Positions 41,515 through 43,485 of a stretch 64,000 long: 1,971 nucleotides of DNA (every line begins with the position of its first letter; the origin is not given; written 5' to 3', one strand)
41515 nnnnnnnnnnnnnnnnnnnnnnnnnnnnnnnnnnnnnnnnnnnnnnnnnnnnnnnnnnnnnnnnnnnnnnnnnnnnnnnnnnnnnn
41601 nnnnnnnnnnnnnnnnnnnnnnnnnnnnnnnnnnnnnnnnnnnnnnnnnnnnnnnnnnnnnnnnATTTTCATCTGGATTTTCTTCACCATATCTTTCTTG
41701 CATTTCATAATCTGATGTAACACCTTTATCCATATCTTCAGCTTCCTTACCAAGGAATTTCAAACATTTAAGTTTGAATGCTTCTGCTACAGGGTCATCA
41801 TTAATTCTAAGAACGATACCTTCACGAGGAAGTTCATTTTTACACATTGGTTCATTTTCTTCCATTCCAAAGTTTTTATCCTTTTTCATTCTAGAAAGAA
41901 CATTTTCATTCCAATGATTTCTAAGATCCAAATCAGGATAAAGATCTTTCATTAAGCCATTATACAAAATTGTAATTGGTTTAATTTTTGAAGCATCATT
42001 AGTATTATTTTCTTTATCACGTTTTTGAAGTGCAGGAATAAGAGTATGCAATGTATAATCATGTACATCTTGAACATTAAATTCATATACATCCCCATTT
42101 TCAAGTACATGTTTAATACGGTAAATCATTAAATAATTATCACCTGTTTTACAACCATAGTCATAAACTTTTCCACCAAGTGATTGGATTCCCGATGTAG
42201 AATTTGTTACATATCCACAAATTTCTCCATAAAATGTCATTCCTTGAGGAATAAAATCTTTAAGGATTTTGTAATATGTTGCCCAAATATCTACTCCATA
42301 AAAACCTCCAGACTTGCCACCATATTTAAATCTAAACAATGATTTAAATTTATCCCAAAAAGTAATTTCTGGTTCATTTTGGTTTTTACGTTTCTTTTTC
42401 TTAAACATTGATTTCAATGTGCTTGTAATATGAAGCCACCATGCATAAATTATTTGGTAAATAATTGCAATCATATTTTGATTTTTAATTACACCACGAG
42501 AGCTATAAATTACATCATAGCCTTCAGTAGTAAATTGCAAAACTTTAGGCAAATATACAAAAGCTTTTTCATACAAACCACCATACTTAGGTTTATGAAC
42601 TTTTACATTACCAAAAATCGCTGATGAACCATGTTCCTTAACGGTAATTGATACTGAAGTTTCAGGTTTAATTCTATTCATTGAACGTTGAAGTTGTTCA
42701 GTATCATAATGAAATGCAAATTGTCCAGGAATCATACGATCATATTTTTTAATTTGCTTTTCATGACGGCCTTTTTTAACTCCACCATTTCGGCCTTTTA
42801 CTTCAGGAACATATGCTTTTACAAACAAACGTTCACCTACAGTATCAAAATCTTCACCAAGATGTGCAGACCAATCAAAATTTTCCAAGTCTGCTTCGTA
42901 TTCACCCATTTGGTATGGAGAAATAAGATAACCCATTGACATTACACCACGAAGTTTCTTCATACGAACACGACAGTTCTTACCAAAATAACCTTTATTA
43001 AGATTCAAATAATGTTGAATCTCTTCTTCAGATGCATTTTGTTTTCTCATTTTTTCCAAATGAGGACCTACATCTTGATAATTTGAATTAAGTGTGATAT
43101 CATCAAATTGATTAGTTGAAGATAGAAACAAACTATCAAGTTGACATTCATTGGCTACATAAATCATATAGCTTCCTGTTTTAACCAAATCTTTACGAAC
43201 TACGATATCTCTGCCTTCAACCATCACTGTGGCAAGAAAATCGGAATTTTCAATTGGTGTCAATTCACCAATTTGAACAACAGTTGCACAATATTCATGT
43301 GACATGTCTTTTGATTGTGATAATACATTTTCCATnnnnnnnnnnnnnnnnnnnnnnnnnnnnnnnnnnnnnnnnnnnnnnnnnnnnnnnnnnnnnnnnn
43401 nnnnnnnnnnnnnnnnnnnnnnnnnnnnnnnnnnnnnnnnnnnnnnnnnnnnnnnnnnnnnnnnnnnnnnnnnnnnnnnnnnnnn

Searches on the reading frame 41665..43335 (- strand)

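Call 80: search_protein_families(library=pfam, proteins=[window:41665-43335:-], max_evalue=0.001)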
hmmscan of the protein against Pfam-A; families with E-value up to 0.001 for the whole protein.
seq(557 aa): 1 family
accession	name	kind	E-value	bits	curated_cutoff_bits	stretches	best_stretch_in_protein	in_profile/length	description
PF21189.3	PHA02142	-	1.6e-06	28.9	27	1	17-83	2-63/92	PHA02142 OB-fold domain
